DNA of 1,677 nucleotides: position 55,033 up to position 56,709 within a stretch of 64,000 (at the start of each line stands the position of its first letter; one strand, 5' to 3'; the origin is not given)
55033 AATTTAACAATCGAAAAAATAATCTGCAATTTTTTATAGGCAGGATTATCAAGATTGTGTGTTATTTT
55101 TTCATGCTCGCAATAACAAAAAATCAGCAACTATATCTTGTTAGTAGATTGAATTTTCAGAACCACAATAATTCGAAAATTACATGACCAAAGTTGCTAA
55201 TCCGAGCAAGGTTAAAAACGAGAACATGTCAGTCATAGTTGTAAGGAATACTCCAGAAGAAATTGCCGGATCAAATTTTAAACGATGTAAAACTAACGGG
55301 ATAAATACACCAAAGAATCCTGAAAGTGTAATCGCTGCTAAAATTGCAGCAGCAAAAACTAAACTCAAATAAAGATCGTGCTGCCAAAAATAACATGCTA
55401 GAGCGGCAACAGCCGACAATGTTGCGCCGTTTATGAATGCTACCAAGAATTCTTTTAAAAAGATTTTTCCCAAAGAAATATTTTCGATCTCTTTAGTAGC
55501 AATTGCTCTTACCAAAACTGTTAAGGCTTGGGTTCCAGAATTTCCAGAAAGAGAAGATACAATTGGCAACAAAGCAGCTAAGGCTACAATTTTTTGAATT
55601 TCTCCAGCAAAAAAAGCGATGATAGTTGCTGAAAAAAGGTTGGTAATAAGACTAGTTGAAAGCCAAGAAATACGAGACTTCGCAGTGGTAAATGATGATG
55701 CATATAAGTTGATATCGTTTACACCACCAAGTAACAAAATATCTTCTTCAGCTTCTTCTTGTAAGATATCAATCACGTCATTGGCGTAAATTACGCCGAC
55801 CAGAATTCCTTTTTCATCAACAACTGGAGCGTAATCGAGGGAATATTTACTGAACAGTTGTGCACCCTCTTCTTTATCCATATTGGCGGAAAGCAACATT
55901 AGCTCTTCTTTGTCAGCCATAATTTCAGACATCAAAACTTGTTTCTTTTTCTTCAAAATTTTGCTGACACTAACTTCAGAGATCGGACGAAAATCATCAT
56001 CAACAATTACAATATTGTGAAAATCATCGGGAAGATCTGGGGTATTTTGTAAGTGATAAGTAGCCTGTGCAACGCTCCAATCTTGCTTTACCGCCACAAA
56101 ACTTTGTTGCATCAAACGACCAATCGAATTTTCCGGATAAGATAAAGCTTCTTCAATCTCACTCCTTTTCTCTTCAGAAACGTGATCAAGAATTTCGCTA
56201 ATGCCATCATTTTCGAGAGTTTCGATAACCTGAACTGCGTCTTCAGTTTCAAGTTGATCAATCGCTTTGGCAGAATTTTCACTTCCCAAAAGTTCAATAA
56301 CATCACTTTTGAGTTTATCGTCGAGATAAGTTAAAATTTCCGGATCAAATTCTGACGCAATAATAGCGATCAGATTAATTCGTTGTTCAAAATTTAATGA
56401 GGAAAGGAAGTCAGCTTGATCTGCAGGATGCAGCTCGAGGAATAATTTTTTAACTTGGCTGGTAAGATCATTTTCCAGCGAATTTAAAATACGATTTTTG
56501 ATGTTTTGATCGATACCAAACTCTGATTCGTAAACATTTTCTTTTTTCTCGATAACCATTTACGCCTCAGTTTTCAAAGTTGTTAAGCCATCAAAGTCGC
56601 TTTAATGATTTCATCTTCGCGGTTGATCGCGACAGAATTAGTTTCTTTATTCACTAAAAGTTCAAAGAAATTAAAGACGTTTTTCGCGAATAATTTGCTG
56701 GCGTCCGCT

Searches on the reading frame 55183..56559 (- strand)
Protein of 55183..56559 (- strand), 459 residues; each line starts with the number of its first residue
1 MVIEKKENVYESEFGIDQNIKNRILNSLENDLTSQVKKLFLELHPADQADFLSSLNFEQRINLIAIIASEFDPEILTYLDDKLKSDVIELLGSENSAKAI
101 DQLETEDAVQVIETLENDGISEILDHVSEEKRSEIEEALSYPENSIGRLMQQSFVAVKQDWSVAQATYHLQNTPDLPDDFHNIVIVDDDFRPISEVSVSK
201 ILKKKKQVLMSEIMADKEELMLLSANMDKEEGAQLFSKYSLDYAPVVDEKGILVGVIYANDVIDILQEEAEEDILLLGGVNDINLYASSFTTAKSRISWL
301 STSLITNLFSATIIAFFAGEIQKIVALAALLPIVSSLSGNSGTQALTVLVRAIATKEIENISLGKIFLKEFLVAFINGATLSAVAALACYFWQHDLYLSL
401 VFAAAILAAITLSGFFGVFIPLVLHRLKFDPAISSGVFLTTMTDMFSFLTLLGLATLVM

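Call 14: find_encoding_contigs(protein=window:55183-56559:-, flank=10000, max_places=1)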
Protein window:55183-56559:- (459 aa): 24 contigs read that carry it; 1 place shown.
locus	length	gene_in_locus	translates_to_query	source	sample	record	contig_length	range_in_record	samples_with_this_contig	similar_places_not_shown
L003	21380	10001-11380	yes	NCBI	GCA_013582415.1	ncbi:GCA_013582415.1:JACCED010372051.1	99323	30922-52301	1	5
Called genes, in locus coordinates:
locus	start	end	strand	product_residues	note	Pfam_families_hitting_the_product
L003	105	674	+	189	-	PF22769:DCD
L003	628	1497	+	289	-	PF00775:Dioxygenase_C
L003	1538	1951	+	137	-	PF02033:RBFA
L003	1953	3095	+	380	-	PF02670:DXP_reductoisom, PF08436:DXP_redisom_C, PF13288:DXPR_C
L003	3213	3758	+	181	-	PF05198:IF3_N, PF00707:IF3_C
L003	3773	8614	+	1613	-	PF21075:GDH_ACT1, PF21073:GDH_HM1, PF21076:GDH_ACT2, PF21079:GDH_HM2, PF21077:GDH_ACT3, PF21078:GDH_HM3, PF05088:Bac_GDH_CD, PF21074:GDH_C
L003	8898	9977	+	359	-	PF05222:AlaDh_PNT_N, PF02826:2-Hacid_dh_C (faint), PF01262:AlaDh_PNT_C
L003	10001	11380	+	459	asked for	PF03448:MgtE_N, PF00571:CBS (weak), PF01769:MgtE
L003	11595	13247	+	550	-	PF00091:Tubulin, PF12327:FtsZ_C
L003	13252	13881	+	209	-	PF02581:TMP-TENI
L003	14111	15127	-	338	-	PF01118:Semialdhyde_dh, PF02774:Semialdhyde_dhC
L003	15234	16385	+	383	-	PF02684:LpxB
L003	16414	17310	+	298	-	PF13354:Beta-lactamase2, PF00768:Peptidase_S11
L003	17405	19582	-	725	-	PF02554:CstA, PF04328:Sel_put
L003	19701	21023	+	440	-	PF10691:DUF2497 (weak)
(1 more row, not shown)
